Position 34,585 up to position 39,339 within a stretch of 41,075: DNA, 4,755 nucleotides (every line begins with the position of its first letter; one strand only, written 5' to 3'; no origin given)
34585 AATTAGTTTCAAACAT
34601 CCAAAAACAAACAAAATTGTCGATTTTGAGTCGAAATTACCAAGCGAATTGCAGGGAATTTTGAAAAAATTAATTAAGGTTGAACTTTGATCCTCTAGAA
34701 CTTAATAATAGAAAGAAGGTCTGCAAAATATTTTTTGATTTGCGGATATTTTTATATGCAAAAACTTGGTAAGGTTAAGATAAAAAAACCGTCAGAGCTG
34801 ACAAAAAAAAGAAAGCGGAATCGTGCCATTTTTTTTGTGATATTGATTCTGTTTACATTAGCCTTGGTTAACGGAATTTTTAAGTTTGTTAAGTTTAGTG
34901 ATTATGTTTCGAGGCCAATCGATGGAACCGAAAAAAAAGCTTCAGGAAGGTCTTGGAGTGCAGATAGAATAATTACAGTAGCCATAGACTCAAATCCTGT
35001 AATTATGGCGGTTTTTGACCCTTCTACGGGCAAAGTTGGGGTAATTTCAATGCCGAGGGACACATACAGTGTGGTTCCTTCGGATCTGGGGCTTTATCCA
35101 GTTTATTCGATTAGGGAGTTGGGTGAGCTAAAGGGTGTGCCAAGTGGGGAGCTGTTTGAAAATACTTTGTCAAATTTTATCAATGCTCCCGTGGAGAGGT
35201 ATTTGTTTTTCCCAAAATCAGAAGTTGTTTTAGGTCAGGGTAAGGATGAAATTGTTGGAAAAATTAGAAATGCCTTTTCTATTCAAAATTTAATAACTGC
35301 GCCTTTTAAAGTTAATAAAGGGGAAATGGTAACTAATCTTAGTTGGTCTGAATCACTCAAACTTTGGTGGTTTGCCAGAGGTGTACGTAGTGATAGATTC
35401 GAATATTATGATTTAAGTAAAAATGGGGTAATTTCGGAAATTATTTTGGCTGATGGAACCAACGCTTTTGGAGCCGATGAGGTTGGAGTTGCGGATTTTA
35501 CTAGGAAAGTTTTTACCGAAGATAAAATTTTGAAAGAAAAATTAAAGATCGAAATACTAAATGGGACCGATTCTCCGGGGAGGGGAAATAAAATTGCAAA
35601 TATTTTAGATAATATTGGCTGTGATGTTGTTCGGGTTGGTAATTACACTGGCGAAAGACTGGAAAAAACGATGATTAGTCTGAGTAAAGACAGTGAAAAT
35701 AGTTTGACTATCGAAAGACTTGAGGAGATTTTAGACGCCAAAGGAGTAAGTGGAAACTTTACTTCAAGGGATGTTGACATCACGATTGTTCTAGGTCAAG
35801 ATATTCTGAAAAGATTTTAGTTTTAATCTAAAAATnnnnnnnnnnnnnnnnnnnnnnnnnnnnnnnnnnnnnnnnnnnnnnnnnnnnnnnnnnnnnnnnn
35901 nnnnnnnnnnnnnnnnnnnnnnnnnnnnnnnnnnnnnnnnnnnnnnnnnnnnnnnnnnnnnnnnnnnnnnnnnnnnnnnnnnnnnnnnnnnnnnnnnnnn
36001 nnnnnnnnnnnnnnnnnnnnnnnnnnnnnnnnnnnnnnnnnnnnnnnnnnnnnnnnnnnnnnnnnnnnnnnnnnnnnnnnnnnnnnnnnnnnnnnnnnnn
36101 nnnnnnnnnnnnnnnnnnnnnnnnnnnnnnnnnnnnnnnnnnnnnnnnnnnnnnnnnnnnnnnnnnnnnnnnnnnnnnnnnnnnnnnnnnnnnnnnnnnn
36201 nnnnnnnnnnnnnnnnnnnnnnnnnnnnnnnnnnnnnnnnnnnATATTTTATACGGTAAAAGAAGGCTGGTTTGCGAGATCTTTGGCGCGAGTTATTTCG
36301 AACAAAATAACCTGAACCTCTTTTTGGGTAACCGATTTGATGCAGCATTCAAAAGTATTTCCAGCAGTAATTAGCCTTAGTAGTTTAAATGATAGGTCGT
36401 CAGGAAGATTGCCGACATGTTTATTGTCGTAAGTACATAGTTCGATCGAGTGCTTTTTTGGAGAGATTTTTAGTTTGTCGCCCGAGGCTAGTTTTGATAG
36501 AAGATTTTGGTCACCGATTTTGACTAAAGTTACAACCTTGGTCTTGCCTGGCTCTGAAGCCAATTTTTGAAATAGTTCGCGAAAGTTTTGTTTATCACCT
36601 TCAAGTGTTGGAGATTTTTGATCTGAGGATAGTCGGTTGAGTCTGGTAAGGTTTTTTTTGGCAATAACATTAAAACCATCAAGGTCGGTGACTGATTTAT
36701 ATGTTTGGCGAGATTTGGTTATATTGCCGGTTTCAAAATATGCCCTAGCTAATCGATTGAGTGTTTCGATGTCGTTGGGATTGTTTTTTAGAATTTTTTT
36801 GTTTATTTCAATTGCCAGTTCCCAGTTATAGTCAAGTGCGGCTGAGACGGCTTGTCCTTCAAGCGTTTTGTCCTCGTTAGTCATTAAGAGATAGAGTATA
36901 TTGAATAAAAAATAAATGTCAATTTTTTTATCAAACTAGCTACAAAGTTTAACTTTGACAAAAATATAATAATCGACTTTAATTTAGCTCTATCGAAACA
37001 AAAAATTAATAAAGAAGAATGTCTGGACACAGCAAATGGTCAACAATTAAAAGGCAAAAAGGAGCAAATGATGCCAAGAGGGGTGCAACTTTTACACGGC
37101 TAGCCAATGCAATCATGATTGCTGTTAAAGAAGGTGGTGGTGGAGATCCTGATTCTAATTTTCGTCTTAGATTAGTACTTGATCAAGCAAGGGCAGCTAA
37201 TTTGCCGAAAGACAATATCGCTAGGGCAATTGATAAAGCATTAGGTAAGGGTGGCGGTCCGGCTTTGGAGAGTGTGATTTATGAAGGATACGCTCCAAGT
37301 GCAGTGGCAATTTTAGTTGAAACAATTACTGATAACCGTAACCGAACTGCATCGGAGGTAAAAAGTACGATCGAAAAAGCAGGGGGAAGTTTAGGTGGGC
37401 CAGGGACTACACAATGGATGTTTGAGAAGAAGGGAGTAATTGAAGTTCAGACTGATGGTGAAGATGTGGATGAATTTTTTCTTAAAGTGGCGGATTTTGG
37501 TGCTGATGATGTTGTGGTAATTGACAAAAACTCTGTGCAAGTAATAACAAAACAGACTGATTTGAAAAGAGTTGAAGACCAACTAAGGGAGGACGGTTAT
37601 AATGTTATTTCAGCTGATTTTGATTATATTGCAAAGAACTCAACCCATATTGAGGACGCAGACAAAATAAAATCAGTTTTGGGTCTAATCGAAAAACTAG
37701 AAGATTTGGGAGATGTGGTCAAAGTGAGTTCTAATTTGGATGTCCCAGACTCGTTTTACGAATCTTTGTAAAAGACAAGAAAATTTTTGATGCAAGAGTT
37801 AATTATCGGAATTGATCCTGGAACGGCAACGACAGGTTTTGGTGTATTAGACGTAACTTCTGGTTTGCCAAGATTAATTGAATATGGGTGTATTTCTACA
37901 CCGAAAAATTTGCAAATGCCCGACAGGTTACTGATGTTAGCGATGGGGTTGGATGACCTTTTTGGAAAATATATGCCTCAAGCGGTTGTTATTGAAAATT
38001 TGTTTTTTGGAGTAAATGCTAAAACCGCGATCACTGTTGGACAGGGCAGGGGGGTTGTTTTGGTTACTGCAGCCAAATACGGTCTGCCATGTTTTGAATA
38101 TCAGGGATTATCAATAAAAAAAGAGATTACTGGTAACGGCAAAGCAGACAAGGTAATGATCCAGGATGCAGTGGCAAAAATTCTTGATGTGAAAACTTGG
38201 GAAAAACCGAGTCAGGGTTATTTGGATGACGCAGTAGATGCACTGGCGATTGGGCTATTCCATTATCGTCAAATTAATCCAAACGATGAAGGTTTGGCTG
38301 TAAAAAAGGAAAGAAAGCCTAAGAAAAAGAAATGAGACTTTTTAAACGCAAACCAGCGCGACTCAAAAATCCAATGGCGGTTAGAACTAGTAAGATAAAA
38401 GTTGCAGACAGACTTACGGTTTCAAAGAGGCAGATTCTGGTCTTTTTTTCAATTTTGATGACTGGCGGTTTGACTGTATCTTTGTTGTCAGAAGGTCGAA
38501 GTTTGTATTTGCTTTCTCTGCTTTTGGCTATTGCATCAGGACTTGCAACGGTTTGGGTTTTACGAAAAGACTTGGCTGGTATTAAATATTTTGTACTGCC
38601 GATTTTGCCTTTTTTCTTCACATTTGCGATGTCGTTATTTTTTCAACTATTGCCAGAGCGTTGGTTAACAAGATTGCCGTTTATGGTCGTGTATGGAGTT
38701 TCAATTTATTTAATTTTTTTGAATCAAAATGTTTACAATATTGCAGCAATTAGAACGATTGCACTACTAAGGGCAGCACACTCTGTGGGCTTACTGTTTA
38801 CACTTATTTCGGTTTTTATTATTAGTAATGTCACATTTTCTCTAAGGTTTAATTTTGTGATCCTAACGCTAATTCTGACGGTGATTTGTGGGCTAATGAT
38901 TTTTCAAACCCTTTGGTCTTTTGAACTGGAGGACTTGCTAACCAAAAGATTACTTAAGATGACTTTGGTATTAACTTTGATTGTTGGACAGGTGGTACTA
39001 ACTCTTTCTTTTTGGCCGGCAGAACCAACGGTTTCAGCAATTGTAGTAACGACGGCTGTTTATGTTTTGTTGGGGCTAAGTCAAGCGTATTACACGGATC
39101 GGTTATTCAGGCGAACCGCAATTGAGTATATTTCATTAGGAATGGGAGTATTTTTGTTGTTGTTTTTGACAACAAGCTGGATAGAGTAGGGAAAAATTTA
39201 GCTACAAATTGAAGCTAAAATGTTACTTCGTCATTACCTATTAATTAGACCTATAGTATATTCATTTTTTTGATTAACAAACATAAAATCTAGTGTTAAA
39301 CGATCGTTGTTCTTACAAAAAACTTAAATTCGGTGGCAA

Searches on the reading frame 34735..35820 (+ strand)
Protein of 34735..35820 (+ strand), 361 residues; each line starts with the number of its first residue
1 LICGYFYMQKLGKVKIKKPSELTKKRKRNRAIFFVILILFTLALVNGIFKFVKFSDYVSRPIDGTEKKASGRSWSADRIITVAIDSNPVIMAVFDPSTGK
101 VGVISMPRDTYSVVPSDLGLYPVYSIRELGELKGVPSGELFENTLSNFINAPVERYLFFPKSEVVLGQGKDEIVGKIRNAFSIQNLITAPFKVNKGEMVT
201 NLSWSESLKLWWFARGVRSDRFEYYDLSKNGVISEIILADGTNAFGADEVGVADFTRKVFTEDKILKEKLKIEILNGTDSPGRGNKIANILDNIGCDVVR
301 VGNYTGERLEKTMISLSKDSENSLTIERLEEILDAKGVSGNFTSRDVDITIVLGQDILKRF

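Call 58: search_protein_families(library=pfam, max_evalue=0.001, proteins=[window:34735-35820:+])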
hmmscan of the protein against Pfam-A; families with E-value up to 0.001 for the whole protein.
window:34735-35820:+ (361 aa): 1 family
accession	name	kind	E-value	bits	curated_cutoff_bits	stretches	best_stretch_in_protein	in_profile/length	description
PF13399.11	LytR_C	-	3.8e-07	31.4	22.2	1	270-356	2-85/86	LytR cell envelope-related transcriptional attenuator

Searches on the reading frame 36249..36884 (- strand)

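Call 58: search_protein_families(library=pfam, max_evalue=0.001, proteins=[window:36249-36884:-])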
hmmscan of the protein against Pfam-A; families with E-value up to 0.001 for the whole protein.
window:36249-36884:- (211 aa): 3 families
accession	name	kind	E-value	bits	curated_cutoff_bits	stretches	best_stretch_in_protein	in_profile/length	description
PF14559.12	TPR_19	-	1.7e-05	25.5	25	1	20-67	6-53/68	Tetratricopeptide repeat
PF13431.12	TPR_17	-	6.5e-05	23.3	24.4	1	29-60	3-34/34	Tetratricopeptide repeat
PF13424.12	TPR_12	-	0.00091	19.8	30.1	0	22-68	27-74/77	Tetratricopeptide repeat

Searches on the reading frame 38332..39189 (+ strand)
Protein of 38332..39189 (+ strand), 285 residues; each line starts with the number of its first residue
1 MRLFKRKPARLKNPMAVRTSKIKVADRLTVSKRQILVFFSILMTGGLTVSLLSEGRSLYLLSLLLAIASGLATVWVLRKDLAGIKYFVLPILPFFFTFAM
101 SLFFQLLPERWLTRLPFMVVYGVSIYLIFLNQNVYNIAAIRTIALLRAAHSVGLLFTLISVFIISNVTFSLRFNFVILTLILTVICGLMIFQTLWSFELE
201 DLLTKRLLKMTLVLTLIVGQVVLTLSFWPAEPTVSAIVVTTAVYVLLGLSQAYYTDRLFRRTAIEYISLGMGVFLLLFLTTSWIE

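Call 58: search_protein_families(library=pfam, max_evalue=0.001, proteins=[window:38332-39189:+])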
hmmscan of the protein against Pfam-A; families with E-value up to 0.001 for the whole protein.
window:38332-39189:+ (285 aa): 1 family
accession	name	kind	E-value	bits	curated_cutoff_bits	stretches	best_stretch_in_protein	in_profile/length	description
PF18900.5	DUF5656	-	4.5e-06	26.6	23.3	1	59-269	23-231/242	Protein of unknown function (DUF5656)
